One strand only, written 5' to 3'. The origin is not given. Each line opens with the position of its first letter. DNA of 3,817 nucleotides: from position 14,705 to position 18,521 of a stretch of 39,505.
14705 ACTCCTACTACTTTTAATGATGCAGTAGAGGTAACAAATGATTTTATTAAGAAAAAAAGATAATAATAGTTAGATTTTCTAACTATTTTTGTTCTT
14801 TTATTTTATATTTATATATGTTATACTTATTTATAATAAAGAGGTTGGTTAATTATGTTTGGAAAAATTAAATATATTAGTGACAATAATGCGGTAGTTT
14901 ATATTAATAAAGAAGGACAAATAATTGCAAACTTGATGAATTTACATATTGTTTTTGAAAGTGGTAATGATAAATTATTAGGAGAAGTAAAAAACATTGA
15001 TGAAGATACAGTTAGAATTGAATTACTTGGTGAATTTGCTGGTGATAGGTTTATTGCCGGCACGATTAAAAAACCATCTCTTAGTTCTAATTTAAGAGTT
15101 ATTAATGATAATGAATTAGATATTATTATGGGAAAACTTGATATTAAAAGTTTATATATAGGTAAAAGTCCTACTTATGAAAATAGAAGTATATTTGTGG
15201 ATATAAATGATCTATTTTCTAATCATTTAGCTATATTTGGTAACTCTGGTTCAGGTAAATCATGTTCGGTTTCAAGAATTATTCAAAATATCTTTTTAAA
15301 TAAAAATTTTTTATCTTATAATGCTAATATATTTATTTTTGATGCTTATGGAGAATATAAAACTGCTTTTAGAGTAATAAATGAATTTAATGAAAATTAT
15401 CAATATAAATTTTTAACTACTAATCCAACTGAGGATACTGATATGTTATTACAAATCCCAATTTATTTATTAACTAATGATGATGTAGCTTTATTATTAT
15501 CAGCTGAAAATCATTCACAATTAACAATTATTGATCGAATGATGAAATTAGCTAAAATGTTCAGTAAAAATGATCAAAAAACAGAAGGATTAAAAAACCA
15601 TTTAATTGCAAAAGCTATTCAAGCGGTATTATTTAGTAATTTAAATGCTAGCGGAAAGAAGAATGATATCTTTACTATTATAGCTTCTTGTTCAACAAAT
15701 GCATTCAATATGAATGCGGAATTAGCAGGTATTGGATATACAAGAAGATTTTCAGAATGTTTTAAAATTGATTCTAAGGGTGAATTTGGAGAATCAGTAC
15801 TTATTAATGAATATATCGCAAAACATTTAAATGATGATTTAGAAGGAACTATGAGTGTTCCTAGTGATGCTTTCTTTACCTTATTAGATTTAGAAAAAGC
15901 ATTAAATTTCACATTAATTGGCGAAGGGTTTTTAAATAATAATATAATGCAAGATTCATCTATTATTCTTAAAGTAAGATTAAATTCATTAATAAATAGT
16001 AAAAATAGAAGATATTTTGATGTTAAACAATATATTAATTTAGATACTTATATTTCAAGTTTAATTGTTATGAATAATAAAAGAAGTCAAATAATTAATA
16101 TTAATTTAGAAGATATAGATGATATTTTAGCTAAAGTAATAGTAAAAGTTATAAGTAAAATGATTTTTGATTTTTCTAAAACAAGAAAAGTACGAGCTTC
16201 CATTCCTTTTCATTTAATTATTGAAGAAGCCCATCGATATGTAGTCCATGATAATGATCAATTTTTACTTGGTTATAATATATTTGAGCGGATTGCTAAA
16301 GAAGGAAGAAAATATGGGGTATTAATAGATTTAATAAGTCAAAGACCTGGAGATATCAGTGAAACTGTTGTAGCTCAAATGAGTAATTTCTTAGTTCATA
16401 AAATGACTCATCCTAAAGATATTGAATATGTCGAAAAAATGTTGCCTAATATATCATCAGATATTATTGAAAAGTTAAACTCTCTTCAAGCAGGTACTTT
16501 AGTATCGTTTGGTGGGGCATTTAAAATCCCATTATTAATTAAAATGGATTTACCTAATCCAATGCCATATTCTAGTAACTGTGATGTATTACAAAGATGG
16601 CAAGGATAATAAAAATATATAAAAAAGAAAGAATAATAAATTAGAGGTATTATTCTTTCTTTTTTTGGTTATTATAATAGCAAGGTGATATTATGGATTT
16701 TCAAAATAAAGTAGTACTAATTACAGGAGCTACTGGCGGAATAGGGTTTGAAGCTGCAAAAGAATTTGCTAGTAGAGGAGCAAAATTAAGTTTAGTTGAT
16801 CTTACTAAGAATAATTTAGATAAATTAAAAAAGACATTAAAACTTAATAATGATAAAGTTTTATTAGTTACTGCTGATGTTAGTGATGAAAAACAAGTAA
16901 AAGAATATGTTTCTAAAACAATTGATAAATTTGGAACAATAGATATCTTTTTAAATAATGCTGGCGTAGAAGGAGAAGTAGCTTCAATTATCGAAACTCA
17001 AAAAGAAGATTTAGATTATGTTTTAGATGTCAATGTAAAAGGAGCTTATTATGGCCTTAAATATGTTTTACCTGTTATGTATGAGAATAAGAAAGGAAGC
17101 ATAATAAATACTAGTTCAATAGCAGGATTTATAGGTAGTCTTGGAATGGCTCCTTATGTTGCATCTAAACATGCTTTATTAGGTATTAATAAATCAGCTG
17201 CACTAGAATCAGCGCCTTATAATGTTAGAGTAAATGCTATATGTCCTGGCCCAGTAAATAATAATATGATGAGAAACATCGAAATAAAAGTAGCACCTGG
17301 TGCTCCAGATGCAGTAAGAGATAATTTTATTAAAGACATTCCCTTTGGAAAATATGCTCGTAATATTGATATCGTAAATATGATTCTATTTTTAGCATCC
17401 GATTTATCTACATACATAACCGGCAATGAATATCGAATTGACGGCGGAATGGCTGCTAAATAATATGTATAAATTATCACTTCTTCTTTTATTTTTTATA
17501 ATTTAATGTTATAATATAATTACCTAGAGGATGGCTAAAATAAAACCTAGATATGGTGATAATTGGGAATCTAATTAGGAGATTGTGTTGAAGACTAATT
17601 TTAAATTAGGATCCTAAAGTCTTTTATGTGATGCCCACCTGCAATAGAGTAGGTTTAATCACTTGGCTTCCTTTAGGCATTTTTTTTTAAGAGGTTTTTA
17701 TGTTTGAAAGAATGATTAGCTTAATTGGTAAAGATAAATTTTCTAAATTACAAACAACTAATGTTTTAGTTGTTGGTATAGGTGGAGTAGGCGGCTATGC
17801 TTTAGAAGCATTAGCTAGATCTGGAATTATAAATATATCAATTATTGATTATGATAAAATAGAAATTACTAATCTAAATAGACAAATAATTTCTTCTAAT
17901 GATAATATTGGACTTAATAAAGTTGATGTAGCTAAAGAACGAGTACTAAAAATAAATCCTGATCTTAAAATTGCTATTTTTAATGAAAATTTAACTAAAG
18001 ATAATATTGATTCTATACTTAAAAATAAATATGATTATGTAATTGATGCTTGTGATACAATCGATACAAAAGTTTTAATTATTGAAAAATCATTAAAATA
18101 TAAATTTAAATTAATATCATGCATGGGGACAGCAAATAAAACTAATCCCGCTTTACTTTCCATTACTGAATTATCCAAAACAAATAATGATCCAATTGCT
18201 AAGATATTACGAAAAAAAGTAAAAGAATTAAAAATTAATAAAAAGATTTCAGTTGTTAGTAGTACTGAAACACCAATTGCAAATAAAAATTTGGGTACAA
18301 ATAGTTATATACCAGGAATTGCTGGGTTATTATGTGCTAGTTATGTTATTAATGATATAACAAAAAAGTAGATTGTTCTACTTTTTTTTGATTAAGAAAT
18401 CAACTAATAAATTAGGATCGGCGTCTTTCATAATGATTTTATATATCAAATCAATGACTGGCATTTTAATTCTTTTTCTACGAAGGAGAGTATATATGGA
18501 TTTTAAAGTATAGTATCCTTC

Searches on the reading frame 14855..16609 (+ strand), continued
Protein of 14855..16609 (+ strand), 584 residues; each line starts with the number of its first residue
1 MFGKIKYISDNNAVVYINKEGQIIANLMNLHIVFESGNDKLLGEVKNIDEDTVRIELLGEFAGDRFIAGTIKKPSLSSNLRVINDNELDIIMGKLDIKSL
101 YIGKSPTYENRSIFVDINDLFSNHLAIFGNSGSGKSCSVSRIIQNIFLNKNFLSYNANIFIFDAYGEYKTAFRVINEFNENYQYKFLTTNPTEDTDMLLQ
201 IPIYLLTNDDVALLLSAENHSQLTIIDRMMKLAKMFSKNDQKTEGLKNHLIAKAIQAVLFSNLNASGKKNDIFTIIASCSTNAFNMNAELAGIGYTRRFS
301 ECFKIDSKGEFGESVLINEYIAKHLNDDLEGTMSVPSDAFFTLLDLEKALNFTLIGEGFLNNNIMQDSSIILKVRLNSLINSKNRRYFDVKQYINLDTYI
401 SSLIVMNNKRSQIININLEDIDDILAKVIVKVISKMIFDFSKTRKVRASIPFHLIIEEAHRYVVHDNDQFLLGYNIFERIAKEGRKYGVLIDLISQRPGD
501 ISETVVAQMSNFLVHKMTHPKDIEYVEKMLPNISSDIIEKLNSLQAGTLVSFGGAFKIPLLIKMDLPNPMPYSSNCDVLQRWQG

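Call 52: search_protein_families(library=pfam, proteins=[L016:166-2316:+, L016:2460-4118:+, L024:7773-9980:+, L036:7754-8554:+, L026:4760-5824:+, L019:1103-1609:+, L022:5485-5928:+, L055:5345-5905:+, L034:4435-5166:+], max_evalue=0.001)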
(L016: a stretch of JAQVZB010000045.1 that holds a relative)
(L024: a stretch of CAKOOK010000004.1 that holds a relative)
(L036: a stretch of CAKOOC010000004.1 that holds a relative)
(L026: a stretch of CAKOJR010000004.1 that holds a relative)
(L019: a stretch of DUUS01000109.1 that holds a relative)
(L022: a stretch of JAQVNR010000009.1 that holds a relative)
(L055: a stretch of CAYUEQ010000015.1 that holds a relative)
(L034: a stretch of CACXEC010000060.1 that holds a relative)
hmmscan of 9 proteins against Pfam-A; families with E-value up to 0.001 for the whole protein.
L016:166-2316:+ (716 aa): 4 families
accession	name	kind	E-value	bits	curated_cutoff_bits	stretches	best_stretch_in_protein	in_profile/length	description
PF11867.13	T1RH-like_C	-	2e-75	254.6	26.8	1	390-712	4-328/329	Type I restriction enzyme HindI endonuclease subunit-like, C-terminal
PF18766.7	SWI2_SNF2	-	2.6e-56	191.2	26.7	1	1-200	35-212/221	SWI2/SNF2 ATPase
PF22679.2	T1R_D3-like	-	1.5e-20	74.6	27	1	191-372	14-156/158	Type I restriction enzyme subunit R domain 3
PF04851.21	ResIII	-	2.2e-11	44.4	22.5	1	7-141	46-163/164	Type III restriction enzyme, res subunit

L016:2460-4118:+ (552 aa): 1 family
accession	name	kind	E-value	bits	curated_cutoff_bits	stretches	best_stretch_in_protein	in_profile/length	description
PF04055.27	Radical_SAM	-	2.3e-05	25.1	29.5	1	16-177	2-159/166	Radical SAM superfamily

L024:7773-9980:+ (735 aa): 2 families
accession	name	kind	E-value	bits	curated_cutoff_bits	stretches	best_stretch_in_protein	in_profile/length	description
PF00580.27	UvrD-helicase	-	4.1e-07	30.4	23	1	128-519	14-270/271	UvrD/REP helicase N-terminal domain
PF13245.12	AAA_19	-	6.9e-05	23.5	25.1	1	449-503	79-132/134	AAA domain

L036:7754-8554:+ (266 aa): 2 families
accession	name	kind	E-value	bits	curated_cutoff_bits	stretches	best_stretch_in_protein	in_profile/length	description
PF01171.26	ATP_bind_3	-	9.7e-16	58.5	27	1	38-201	2-164/182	PP-loop family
PF03054.22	tRNA_Me_trans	-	0.00058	20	20.6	0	37-142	2-127/202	tRNA methyl transferase HUP domain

L026:4760-5824:+ (354 aa): 0 families

L019:1103-1609:+ (168 aa): 3 families
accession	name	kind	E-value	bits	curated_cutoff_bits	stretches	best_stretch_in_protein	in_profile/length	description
PF00085.26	Thioredoxin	-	5.2e-08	33.3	23.5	1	57-159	5-102/103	Thioredoxin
PF14595.12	Thioredoxin_9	-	1.7e-05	25.1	25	1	50-142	20-110/129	Thioredoxin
PF13098.12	Thioredoxin_2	-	3e-05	24.7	27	1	69-158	4-104/104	Thioredoxin-like domain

L022:5485-5928:+ (147 aa): 3 families
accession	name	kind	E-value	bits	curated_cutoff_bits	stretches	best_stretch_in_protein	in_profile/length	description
PF13302.13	Acetyltransf_3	-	4.6e-18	66.7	25.4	1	3-113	27-137/138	Acetyltransferase (GNAT) domain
PF00583.31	Acetyltransf_1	-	1.4e-07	32.2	20.7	1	17-111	16-114/116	Acetyltransferase (GNAT) family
PF13420.13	Acetyltransf_4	-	4e-06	27.4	24.3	1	31-126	49-147/155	Acetyltransferase (GNAT) domain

L055:5345-5905:+ (186 aa): 0 families

L034:4435-5166:+ (243 aa): 0 families

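Call 68: find_encoding_contigs(protein=P0045, flank=4000, max_places=2)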
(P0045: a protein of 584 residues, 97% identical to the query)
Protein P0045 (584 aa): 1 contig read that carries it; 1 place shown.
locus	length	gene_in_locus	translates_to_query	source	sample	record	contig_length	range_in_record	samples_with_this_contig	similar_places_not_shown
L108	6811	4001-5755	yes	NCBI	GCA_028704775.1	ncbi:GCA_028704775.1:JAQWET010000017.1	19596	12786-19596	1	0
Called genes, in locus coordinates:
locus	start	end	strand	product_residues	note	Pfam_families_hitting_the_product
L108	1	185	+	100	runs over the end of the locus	PF02686:GatC (weak)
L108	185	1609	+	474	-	PF01425:Amidase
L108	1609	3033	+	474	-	PF02934:GatB_N, PF02637:GatB_Yqey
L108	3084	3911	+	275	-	PF08843:AbiEii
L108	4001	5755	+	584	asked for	PF01935:DUF87, PF12846:AAA_10 (faint)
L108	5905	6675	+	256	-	PF00106:adh_short, PF02719:Polysacc_synt_2 (weak), PF08659:KR, PF13561:adh_short_C2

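Call 69: find_encoding_contigs(protein=P0047, flank=4000, max_places=4)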
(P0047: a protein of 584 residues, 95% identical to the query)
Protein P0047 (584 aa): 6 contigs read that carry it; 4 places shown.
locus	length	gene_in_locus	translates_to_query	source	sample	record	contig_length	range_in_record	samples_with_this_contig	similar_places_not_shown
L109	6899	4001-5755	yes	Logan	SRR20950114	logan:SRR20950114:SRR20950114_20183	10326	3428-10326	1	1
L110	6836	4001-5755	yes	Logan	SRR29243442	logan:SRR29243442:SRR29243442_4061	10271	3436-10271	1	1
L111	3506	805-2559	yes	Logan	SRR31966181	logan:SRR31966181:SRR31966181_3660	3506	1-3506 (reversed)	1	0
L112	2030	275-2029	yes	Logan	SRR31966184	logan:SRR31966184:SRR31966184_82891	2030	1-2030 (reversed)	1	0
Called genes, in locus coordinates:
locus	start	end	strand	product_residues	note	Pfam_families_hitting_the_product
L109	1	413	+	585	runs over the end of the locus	PF01336:tRNA_anti-codon, PF00152:tRNA-synt_2, PF02938:GAD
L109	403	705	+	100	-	PF02686:GatC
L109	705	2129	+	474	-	PF01425:Amidase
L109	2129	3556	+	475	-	PF02934:GatB_N, PF02637:GatB_Yqey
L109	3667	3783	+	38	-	-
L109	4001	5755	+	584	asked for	PF01935:DUF87, PF12846:AAA_10 (faint)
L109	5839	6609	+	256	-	PF00106:adh_short, PF02719:Polysacc_synt_2 (weak), PF08659:KR, PF13561:adh_short_C2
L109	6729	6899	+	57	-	?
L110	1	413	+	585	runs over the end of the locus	PF01336:tRNA_anti-codon, PF00152:tRNA-synt_2, PF02938:GAD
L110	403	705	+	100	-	PF02686:GatC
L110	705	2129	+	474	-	PF01425:Amidase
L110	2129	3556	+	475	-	PF02934:GatB_N, PF02637:GatB_Yqey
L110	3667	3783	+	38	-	-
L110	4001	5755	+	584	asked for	PF01935:DUF87, PF12846:AAA_10 (faint)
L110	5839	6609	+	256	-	PF00106:adh_short, PF02719:Polysacc_synt_2 (weak), PF08659:KR, PF13561:adh_short_C2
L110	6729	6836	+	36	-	?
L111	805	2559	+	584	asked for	PF01935:DUF87, PF12846:AAA_10 (faint)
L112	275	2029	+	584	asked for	PF01935:DUF87, PF12846:AAA_10 (faint)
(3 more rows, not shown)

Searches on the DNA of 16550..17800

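Call 61: search_rna_families(source=window, start=16550, end=17800, threshold=evalue, max_evalue=1)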
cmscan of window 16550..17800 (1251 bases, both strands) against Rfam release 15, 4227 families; matches with E-value up to 1: 4.
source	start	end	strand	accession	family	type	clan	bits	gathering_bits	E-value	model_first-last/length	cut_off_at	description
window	17518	17683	+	RF00013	6S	Gene;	-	45.1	46.4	1.5e-07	1-187/187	no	6S / SsrS RNA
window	16624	16666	+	RF04344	Plastid-psbA-3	Cis-reg;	CL00153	35.7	48.4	0.00012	1-57/57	no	Plastid-psbA-3 3UTR RNA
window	16564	16671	+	RF01606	plasmodium_snoR31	Gene; snRNA; snoRNA; HACA-box;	-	26.8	60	0.4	1-145/145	no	small nucleolar RNA snoR31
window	16560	16614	-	RF02059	STnc50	Gene; sRNA;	-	22.5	55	0.54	1-84/84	no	Salmonella enterica sRNA STnc40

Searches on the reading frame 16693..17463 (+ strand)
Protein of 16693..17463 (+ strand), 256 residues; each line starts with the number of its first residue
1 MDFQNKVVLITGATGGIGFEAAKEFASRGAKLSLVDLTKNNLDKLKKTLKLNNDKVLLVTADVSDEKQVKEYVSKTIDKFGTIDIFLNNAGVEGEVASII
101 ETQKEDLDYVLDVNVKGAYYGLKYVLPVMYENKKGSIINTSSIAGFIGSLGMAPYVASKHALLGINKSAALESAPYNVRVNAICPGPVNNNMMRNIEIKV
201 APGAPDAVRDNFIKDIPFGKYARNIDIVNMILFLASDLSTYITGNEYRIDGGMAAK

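Call 3: search_protein_families(library=pfam, proteins=[window:16693-17463:+], max_evalue=1)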
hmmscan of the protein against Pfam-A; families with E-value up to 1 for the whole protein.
window:16693-17463:+ (256 aa): 13 families
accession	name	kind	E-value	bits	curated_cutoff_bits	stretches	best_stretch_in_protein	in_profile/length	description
PF13561.12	adh_short_C2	-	2.1e-59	201.4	27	1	12-253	1-235/236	Enoyl-(Acyl carrier protein) reductase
PF00106.31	adh_short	-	4.1e-57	193.3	26.6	1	6-197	1-191/195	short chain dehydrogenase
PF08659.16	KR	-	1.6e-15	57.9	22.6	1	8-160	3-154/180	KR domain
PF02719.21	Polysacc_synt_2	-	1.5e-05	24.7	20.2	1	8-75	1-75/293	Polysaccharide biosynthesis protein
PF16363.11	GDP_Man_Dehyd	-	0.00031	20.8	27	1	9-76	1-74/332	GDP-mannose 4,6 dehydratase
PF01370.27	Epimerase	-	0.00034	20.5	20.9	1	8-117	1-94/240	NAD dependent epimerase/dehydratase family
PF05368.20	NmrA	-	0.0032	17.6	27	1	5-75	2-69/298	NmrA-like family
PF09870.14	DUF2097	-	0.0054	17.4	25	1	64-117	5-51/84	Uncharacterized protein conserved in archaea (DUF2097)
PF13460.12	NAD_binding_10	-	0.015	15.6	27.2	1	12-74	1-59/184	NAD(P)H-binding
PF02737.24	3HCDH_N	-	0.029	14.7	22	1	10-71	4-62/180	3-hydroxyacyl-CoA dehydrogenase, NAD binding domain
PF08228.16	RNase_P_pop3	-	0.046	14.2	22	1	31-79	102-150/158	RNase P subunit Pop3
PF02670.22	DXP_reductoisom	-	0.092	13.9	21.7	1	8-75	1-68/129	1-deoxy-D-xylulose 5-phosphate reductoisomerase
PF04321.23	RmlD_sub_bind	-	0.16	11.4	27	1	8-51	3-46/287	RmlD substrate binding domain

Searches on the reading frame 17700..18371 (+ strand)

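Call 3: search_protein_families(library=pfam, proteins=[window:17700-18371:+], max_evalue=1)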
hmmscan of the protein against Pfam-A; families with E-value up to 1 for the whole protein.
window:17700-18371:+ (223 aa): 11 families
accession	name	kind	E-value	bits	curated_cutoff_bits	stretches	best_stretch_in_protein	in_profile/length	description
PF00899.27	ThiF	-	6.1e-45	153.7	28.1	1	5-217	6-199/238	ThiF family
PF03435.24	Sacchrp_dh_NADP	-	0.00051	20.8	25.1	1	22-89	1-44/129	Saccharopine dehydrogenase NADP binding domain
PF22505.1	RNase_J_b_CASP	-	0.0039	17.4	27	1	113-167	18-72/126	Ribonuclease J, beta-CASP domain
PF01488.26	Shikimate_DH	-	0.0058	17.1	24.3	1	10-63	3-56/138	Shikimate / quinate 5-dehydrogenase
PF22806.1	M_C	-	0.037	14.9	27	1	121-194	8-82/99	Protein M, C-terminal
PF07092.18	TMEM106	-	0.049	14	24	1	39-127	28-106/141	TM106 protein C-terminal domain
PF02558.23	ApbA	-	0.059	13.4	22.2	1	22-71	1-48/150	Ketopantoate reductase PanE/ApbA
PF02254.24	TrkA_N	-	0.093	13.5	23.8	1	22-62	1-40/116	TrkA-N domain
PF23189.1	UPF0261_C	-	0.11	12.2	27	1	19-58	27-65/218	Uncharacterised protein family (UPF0261) C-terminal domain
PF13241.12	NAD_binding_7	-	0.15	13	22.1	1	15-79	3-52/104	Putative NAD(P)-binding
PF00208.27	ELFV_dehydrog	-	0.22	11.6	23.4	1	13-51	26-64/241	Glutamate/Leucine/Phenylalanine/Valine dehydrogenase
